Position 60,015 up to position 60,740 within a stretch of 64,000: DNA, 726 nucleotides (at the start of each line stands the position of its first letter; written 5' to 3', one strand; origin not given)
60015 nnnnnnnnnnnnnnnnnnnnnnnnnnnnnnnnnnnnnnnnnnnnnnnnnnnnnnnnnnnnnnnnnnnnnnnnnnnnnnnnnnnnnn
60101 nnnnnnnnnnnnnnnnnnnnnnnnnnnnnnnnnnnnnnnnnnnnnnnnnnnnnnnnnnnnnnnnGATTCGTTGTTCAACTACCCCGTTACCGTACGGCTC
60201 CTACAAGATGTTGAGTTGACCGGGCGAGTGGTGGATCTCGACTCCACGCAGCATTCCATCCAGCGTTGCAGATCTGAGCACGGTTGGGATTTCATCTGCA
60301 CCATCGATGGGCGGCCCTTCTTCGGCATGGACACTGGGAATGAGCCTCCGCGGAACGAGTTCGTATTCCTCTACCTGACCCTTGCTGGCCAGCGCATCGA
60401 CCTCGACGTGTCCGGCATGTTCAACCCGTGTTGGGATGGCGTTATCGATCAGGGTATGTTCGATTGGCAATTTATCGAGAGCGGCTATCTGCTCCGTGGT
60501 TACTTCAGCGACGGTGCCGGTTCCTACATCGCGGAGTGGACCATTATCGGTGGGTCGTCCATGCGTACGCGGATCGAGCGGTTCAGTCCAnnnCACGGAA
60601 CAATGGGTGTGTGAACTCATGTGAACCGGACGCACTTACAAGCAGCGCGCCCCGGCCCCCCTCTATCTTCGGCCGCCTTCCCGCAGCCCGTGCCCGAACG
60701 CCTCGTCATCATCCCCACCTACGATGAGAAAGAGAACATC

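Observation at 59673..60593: Type-B CTD adhesin is not followed by a PorP/SprF-like gene but by an uncharacterised 306-aa Cys-containing protein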

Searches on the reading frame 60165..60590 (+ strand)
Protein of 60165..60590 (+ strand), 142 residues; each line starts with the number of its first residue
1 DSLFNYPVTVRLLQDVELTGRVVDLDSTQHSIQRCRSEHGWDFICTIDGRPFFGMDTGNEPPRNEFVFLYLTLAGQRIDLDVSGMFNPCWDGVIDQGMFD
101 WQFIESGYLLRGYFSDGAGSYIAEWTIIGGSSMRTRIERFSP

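Call 32: find_related_loci(query=A2, collection=genome_contigs, flank=8000)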
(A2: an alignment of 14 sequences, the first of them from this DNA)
Query A2 (119 aa) in genome_contigs; peptide patterns used: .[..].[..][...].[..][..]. (x = any residue, [..] = any of these).
27 stretches matched a pattern; 20 encode a relative of the query (tblastn E <= 1e-3); 20 distinct loci.
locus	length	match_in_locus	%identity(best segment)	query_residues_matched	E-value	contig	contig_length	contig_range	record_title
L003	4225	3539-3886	44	3-118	4e-30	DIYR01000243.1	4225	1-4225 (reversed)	MAG TPA_asm: Flavobacteriales bacterium UBA6049 UBA6049_contig_17474, whole genome shotgun sequence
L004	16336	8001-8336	45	3-118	2e-27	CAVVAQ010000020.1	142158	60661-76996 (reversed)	MAG: uncultured Nitrospira sp. isolate MFD09730.bin.2.50 genome assembly, contig: contig_6939, whole genome shotgun sequ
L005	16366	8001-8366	41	1-119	4e-24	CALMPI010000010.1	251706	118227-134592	MAG TPA_asm: uncultured Flavobacteriales bacterium isolate SRR2107183_bin.102_CONCOCT_v1.1_MAG genome assembly, contig:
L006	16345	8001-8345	40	3-118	2e-23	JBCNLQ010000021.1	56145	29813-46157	MAG: Chryseobacterium sp. isolate SMAGNO53 Contig21, whole genome shotgun sequence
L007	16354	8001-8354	36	2-118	2e-23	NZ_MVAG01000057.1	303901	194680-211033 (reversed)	Chryseobacterium mucoviscidosis strain VT16-26 NODE_3_length_303901_cov_246.708_ID_5, whole genome shotgun sequence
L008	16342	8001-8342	40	6-119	2e-23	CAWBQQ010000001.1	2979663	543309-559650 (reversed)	MAG: uncultured Bacteroidetes bacterium isolate MFD01828.bin.1.43 genome assembly, contig: contig_24171, whole genome sh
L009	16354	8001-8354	36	2-118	5e-23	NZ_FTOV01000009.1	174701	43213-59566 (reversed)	Chryseobacterium gambrini strain DSM 18014, whole genome shotgun sequence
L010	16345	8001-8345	39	3-118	1e-22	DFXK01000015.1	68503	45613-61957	MAG TPA_asm: Flavobacteriales bacterium UBA4110 UBA4110_contig_296, whole genome shotgun sequence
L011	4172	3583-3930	37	2-118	2e-22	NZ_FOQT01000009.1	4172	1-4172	Halpernia frigidisoli strain DSM 26000, whole genome shotgun sequence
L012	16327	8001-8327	40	6-118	5e-22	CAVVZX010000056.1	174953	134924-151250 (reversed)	MAG: uncultured delta proteobacterium isolate MFD01872.bin.2.162 genome assembly, contig: contig_98693, whole genome sho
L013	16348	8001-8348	37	2-118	5e-22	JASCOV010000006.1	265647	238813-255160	Flavobacteriaceae bacterium PS02293 NODE_6_length_265647_cov_18.012315, whole genome shotgun sequence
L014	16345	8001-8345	38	3-118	7e-22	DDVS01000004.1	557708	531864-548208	MAG TPA_asm: Flavobacteriales bacterium UBA2306 UBA2306_contig_58, whole genome shotgun sequence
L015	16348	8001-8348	38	2-118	2e-21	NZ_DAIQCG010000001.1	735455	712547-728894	MAG: Epilithonimonas sp. isolate CTOTU50279 NODE_2_length_735455_cov_13.538716, whole genome shotgun sequence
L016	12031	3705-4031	39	6-115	8e-21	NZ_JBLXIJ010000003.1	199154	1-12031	MAG: Halpernia sp. isolate ET15-04 T15maxbin_out.019RE.5K@3, whole genome shotgun sequence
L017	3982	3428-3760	36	2-118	4e-20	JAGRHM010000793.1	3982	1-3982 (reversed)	MAG: Candidatus Competibacteraceae bacterium isolate HKST-UBA199 2012-05-30_1_(paired)_contig_667228, whole genome shotg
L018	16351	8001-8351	38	2-118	2e-19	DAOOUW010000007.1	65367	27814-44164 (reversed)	MAG TPA_asm: Bacteroidota bacterium isolate AMR_MDS_2457 NODE_237_length_65367_cov_15.871647, whole genome shotgun seque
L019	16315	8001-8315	40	6-116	4e-19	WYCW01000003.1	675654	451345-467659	MAG: Candidatus Thiosymbion ectosymbiont of Catanema sp. Cochon2018 isolate Cochon2018-1 scaffold3size674497, whole geno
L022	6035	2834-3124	40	25-118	6e-12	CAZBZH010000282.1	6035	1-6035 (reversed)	MAG TPA_asm: uncultured Acidobacteriota bacterium isolate SRP135972_co1_119 genome assembly, contig: NODE_20415_length_6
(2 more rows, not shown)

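Call 42: search_solved_structures(query=A3, max_evalue=1)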
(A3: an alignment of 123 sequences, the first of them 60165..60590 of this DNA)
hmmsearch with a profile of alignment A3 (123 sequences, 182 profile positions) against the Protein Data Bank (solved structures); distinct sequences matched with E-value up to 1: 1.
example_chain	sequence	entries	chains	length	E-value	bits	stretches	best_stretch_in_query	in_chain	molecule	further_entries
6r0x_A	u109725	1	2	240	0.12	14.8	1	3-76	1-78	antibody fab fragment heavy chain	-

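Call 49: predict_structure(alignment_id=A3)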
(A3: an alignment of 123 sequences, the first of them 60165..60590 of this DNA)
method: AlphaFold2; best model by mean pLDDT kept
length: 142 residues; sequences in the alignment: 123
mean_pLDDT: 95.0   pTM: 0.87
mean pLDDT of the five models: 95.0, 94.6, 94.5, 94.4, 94.3
residues with pLDDT >= 90: 130; 70-90: 7; 50-70: 5; < 50: 0
segments of 3 or more residues with pLDDT < 50: none
pLDDT, mean of each block of 10 residues (from residue 1): 80 97 97 97 97 93 97 98 97 96 98 94 98 97 72
secondary structure, 60 per line:
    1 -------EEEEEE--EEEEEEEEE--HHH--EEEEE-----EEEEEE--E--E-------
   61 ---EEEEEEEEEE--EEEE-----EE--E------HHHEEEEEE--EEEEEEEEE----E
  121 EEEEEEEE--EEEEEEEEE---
elements in order: E8-13 E16-24 E32-36 E42-47 E64-73 E76-79 E99-104 E107-115 E120-128 E131-139

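Call 54: fold_search(model_id=the predicted structure, library=pdb)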
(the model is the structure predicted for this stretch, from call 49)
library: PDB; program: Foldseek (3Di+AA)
matches with E <= 10: 501; with E <= 0.001: 0
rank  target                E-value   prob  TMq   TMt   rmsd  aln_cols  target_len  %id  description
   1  4h5j_A                5.4e-02  0.35  0.24  0.12  16.8       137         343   11  Crystal Structure of the Guanine Nucleotide Exchange Factor Sec12 (P64 form) (released 2012-11-07)
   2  4h5j_B                2.3e-01  0.21  0.24  0.12  17.1       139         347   13  Crystal Structure of the Guanine Nucleotide Exchange Factor Sec12 (P64 form) (released 2012-11-07)
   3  4h5i_A                2.6e-01  0.20  0.25  0.12  17.2       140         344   12  Crystal Structure of the Guanine Nucleotide Exchange Factor Sec12 (P1 form) (released 2012-11-07)
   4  4h5i_B                2.9e-01  0.15  0.24  0.12  17.3       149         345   11  Crystal Structure of the Guanine Nucleotide Exchange Factor Sec12 (P1 form) (released 2012-11-07)
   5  3s8z_A                3.0e-01  0.21  0.27  0.09  16.0       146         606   11  Crystal structure of LRP6-E3E4 (released 2011-10-26)
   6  5yp1_C                3.2e-01  0.41  0.34  0.09  12.5       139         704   12  Crystal structure of dipeptidyl peptidase IV (DPP IV) from Pseudoxanthomonas mexicana WO24 (released 2018-02-21)
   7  4yfw_A                3.6e-01  0.18  0.23  0.21  16.5       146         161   12  Structural basis of glycan recognition in neonate-specific rotaviruses (released 2015-09-30)
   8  8ov6_A                5.5e-01  0.11  0.25  0.07  18.2       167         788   10  Ternary structure of intramolecular bivalent glue degrader IBG1 bound to BRD4 and DCAF16:DDB1deltaBPB (released 2023-05-17)
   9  7phv_A                5.8e-01  0.06  0.21  0.12  17.9       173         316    6  PfCyRPA bound to monoclonal antibody Cy.007 Fab fragment (released 2022-02-09)
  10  1mda_H                6.1e-01  0.04  0.16  0.09  17.4       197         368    7  CRYSTAL STRUCTURE OF AN ELECTRON-TRANSFER COMPLEX BETWEEN METHYLAMINE DEHYDROGENASE AND AMICYANIN (released 1993-10-31)
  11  5yp1_A                6.5e-01  0.18  0.28  0.09  12.3       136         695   10  Crystal structure of dipeptidyl peptidase IV (DPP IV) from Pseudoxanthomonas mexicana WO24 (released 2018-02-21)
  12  8chv_B                6.8e-01  0.10  0.19  0.18  17.6       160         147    8  Crystal structure of human PURA (fragment Glu57-Glu212, PUR repeat I and II) R140P mutant (released 2024-02-21)
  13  2ism_B                7.6e-01  0.13  0.24  0.12  15.6       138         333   11  Crystal structure of the putative oxidoreductase (glucose dehydrogenase) (TTHA0570) from thermus theromophilus HB8 (released 2007-11-13)
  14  5jrl_C                7.6e-01  0.09  0.24  0.07  17.9       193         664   10  Crystal Structure of the Sphingopyxin I Lasso Peptide Isopeptidase SpI-IsoP (Native) (released 2016-09-14)
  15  8roy_B                8.9e-01  0.15  0.31  0.08  17.7       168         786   10  Structure of the human DDB1-DDA1-DCAF15 E3 ubiquitin ligase bound to compound furan 24 (released 2024-04-03)
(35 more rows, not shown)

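Call 62: search_protein_families(library=pfam, alignment_id=A3, max_evalue=0.1)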
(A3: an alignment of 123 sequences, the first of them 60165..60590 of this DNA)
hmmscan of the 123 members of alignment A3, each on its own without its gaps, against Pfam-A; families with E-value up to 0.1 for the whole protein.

A. member 1, window:60165-60590:+ (142 aa): 0 families

B. families by the number of members that match (of 123 scanned): 16 families
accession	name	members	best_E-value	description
PF24527.1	Ig-like_Pom152_9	1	0.0071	Nucleoporin pom152-like, ninth immunoglobulin-like domain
PF03260.19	Lipoprotein_11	1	0.012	Lepidopteran low molecular weight (30 kD) lipoprotein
PF04489.18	DUF570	1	0.013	Protein of unknown function (DUF570)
PF08669.17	GCV_T_C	1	0.014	Glycine cleavage T-protein C-terminal barrel domain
PF10440.15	WIYLD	1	0.018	Ubiquitin-binding WIYLD domain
PF01778.22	Ribosomal_L28e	1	0.021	Ribosomal L28e protein family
PF16110.10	DUF4828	1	0.023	Domain of unknown function (DUF4828)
PF02326.20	YMF19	1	0.033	Plant ATP synthase F0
PF00040.24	fn2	1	0.049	Fibronectin type II domain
PF08940.17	DUF1918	1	0.055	Domain of unknown function (DUF1918)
PF19764.4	DUF6251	1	0.068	Family of unknown function (DUF6251)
PF02680.19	DUF211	1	0.07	Uncharacterized ArCR, COG1888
PF21527.2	Stv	1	0.071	Putative adhesin Stv domain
PF08360.16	TetR_C_5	1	0.076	QacR-like protein, C-terminal region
PF22974.1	DUF7029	1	0.084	Domain of unknown function (DUF7029)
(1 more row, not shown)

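Call 63: find_homologous_proteins(query=A2, max_evalue=0.00001)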
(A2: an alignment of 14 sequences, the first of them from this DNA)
Query A2 (14 sequences) (119 aa, profile of the alignment): 503 proteins with E <= 0.00001 among 1467 candidates; the best 120 are listed.
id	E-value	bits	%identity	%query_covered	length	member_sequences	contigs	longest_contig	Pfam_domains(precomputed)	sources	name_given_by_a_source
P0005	6.6e-45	170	47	99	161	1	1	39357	-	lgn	-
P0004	1.1e-44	169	42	99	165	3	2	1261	-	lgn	-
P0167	1.1e-44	169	46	99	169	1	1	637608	-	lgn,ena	-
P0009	2.3e-44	168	41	99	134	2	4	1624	-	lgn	-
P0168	4.6e-44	167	41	100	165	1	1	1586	-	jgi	jgi:hypothetical protein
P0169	7.5e-44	166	45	99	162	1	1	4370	-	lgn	-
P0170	1.6e-43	165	42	97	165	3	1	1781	-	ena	-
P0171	3.2e-43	164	41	98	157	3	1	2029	-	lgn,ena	-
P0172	3.2e-43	164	46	97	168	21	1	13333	-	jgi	-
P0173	4.0e-43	164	43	99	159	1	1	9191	-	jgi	jgi:hypothetical protein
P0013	8.4e-43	163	39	95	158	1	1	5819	-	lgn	-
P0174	1.8e-42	162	41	97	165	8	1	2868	-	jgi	-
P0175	2.5e-42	162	43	99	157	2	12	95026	-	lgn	-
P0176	3.3e-42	161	46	99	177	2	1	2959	-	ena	-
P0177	3.3e-42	161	44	99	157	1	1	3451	-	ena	-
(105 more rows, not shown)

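Call 66: search_protein_families(library=pfam, proteins=[L018:6309-7808:+, L017:2461-3270:+, L019:7538-7840:+, L022:678-2627:+, L003:2270-3388:+, L008:7200-7760:+, L018:8463-9701:+, L019:8450-9460:+, L012:8492-9427:+, L019:6643-7362:+], max_evalue=0.05)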
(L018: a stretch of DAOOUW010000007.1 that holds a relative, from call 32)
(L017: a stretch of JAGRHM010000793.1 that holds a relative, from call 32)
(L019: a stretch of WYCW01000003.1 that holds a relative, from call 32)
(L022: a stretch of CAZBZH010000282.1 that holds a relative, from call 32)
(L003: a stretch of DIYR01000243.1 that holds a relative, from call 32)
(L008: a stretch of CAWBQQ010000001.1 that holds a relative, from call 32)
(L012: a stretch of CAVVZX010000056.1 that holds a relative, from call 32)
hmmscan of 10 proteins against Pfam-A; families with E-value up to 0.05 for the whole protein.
L018:6309-7808:+ (500 aa): 4 families
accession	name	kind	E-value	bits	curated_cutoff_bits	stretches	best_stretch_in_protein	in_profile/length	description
PF25023.1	TEN_YD-shell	-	5.4e-23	81.5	50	1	4-338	519-866/909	Teneurin YD-shell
PF05593.20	RHS_repeat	-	8.3e-11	42.5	22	1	88-118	2-29/38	RHS Repeat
PF18925.5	DUF5675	-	0.00012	22.4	26.7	1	411-471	35-86/114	Family of unknown function (DUF5675)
PF03734.19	YkuD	-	0.00014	22.9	23.4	1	394-485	18-140/146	L,D-transpeptidase catalytic domain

L017:2461-3270:+ (270 aa): 1 family
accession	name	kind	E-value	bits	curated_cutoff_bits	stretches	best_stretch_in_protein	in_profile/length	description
PF18925.5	DUF5675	-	1.4e-09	38.2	26.7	1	111-208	2-87/114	Family of unknown function (DUF5675)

L019:7538-7840:+ (101 aa): 1 family
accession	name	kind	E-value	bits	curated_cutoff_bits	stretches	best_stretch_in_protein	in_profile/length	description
PF18925.5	DUF5675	-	0.022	15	26.7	1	6-45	58-96/114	Family of unknown function (DUF5675)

L022:678-2627:+ (650 aa): 12 families
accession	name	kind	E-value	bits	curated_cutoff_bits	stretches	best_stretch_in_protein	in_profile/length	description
PF13177.12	DNA_pol3_delta2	-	2.5e-45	154.8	27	1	308-486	3-160/161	DNA polymerase III, delta subunit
PF13191.12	AAA_16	-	1.2e-05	26.3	32.6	1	312-454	14-159/167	AAA ATPase domain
PF00004.35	AAA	-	1.8e-05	25.6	21.2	1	327-478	1-123/131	ATPase family associated with various cellular activities (AAA)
PF13401.12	AAA_22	-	0.00021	22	27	1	327-463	8-121/130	AAA domain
PF13238.12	AAA_18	-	0.0016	19.3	29.4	1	327-359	1-25/128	AAA domain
PF00158.32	Sigma54_activat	-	0.0036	17.4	20.2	0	308-346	9-44/168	Sigma-54 interaction domain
PF13555.12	AAA_29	-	0.0058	16.8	27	1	325-352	22-50/61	P-loop containing region of AAA domain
PF05729.18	NACHT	-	0.0061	16.8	26.7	1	327-476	3-130/167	NACHT domain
PF01078.27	Mg_chelatase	-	0.0077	16.1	20.3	1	302-361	3-58/207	Magnesium chelatase, subunit ChlI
PF07728.20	AAA_5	-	0.027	14.9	22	0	327-348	2-23/139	AAA domain (dynein-related subfamily)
PF02367.23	TsaE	-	0.035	14.5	26.6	0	319-350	20-47/128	Threonylcarbamoyl adenosine biosynthesis protein TsaE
PF20720.3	nSTAND3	-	0.04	14.1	27.2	0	326-352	19-45/155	Novel STAND NTPase 3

L003:2270-3388:+ (373 aa): 15 families
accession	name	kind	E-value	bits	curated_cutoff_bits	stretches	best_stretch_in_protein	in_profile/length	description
PF00515.34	TPR_1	-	5.4e-13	48.6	27.8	2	63-88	5-30/34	Tetratricopeptide repeat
PF13432.12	TPR_16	-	2e-12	47.8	32.7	2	30-88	3-60/65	Tetratricopeptide repeat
PF07719.23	TPR_2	-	1.2e-11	44.2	27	1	63-88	5-30/34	Tetratricopeptide repeat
PF13181.12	TPR_8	-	6.3e-10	38.9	25.7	1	63-89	5-31/34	Tetratricopeptide repeat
PF13414.12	TPR_11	-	1.5e-08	34.6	26.8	1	136-172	3-39/42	TPR repeat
PF14559.12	TPR_19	-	7.6e-08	33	25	1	110-166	8-63/68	Tetratricopeptide repeat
PF13428.12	TPR_14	-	1.9e-07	31.5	23.5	1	96-134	4-42/44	Tetratricopeptide repeat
PF13431.12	TPR_17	-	6e-07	29.7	24.4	0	116-147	2-33/34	Tetratricopeptide repeat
PF13424.12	TPR_12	-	2.1e-05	25.1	30.1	0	64-123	8-75/77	Tetratricopeptide repeat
PF13174.12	TPR_6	-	3.8e-05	24.5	26.3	0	63-87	4-28/33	Tetratricopeptide repeat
PF13176.12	TPR_7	-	5.1e-05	23.5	27.9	0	133-158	5-32/36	Tetratricopeptide repeat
PF10255.15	Paf67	-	0.0034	16.9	27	1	61-96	164-198/397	RNA polymerase I-associated factor PAF67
PF25058.1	ARM_TT21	-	0.0046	17.3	27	0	35-174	18-141/155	Tetratricopeptide repeat protein 21 ARM repeat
PF12895.13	ANAPC3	-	0.0083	16.8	27.2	0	36-117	1-80/82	Anaphase-promoting complex, cyclosome, subunit 3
PF12968.13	DUF3856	-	0.046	14.1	27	0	83-148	45-109/143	Domain of Unknown Function (DUF3856)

L008:7200-7760:+ (187 aa): 1 family
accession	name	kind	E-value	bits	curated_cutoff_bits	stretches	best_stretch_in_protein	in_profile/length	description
PF19370.4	DUF5945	-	0.023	15.7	24.2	1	69-142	17-89/130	Family of unknown function (DUF5945)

L018:8463-9701:+ (413 aa): 5 families
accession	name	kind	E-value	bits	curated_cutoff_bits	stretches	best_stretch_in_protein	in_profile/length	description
PF25023.1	TEN_YD-shell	-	9.3e-23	80.7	50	1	11-244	624-866/909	Teneurin YD-shell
PF05593.20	RHS_repeat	-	3e-06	27.9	22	1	38-69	1-33/38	RHS Repeat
PF02557.22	VanY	-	6e-06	26.5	25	1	287-358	4-83/132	D-alanyl-D-alanine carboxypeptidase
PF13539.11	Peptidase_M15_4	-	1.2e-05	26.2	25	1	338-387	6-69/70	D-alanyl-D-alanine carboxypeptidase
PF18979.5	DUF5715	-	0.021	14.9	26.8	1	307-359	79-127/171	Family of unknown function (DUF5715)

L019:8450-9460:+ (337 aa): 1 family
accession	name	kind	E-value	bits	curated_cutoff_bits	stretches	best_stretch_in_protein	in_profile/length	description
PF03631.20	Virul_fac_BrkB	-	1.5e-47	162.9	33.7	1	43-292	3-256/259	Virulence factor BrkB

L012:8492-9427:+ (312 aa): 14 families
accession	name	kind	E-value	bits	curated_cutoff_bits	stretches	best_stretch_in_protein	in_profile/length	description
PF13428.12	TPR_14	-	1.9e-13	50.1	23.5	1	231-270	4-43/44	Tetratricopeptide repeat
PF14559.12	TPR_19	-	2.4e-10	41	25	1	238-293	1-56/68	Tetratricopeptide repeat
PF13432.12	TPR_16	-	1.1e-09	39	32.7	1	237-294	6-63/65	Tetratricopeptide repeat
PF13174.12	TPR_6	-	2.8e-09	37.5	26.3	0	265-289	3-27/33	Tetratricopeptide repeat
PF07719.23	TPR_2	-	1.3e-06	28.5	27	0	170-194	2-26/34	Tetratricopeptide repeat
PF09976.15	TPR_21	-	1.5e-06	28.5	25.5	1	82-194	61-171/193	Tetratricopeptide repeat-like domain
PF24575.1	TPR_Slam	-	4.5e-06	27.5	35.2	1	232-281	51-100/104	Surface lipoprotein assembly modifier, N-terminal TPR repeats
PF20308.4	TPR-S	-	4.7e-05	24.3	27.6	0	129-189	14-71/102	Tetratricopeptide Repeats-Sensor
PF13525.12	YfiO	-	0.0039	17.4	25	0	104-151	12-59/203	Outer membrane lipoprotein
PF13414.12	TPR_11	-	0.0049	17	26.8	0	238-274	4-40/42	TPR repeat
PF14561.12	TPR_20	-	0.0072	17.1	25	0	251-291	11-51/90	Tetratricopeptide repeat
PF25063.1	ARM_TT21_C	-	0.008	16.5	35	0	243-290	36-83/209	Tetratricopeptide repeat protein 21 C-terminal ARM domain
PF12895.13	ANAPC3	-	0.019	15.7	27.2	0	251-290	12-51/82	Anaphase-promoting complex, cyclosome, subunit 3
PF13424.12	TPR_12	-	0.028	15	30.1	0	170-193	46-69/77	Tetratricopeptide repeat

L019:6643-7362:+ (240 aa): 8 families
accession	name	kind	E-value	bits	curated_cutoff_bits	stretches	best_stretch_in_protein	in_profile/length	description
PF01583.26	APS_kinase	-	9.6e-70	233.9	21.1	1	55-204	2-152/152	Adenylylsulphate kinase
PF13671.12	AAA_33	-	4.9e-08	33.8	27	1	57-169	1-114/143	AAA domain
PF13238.12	AAA_18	-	0.00019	22.3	29.4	1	58-169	1-107/128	AAA domain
PF08433.16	KTI12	-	0.00028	20.9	22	1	58-124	4-69/271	Chromatin associated protein KTI12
PF06414.18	Zeta_toxin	-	0.007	16.3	22.3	1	50-96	11-56/199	Zeta toxin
PF13555.12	AAA_29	-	0.0073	16.5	27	1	54-83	23-50/61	P-loop containing region of AAA domain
PF24883.2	NPHP3_N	-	0.025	15.2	24.8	1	50-85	17-52/164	Nephrocystin 3, N-terminal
PF00448.28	SRP54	-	0.036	14.1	22.7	1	55-101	1-47/196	SRP54-type protein, GTPase domain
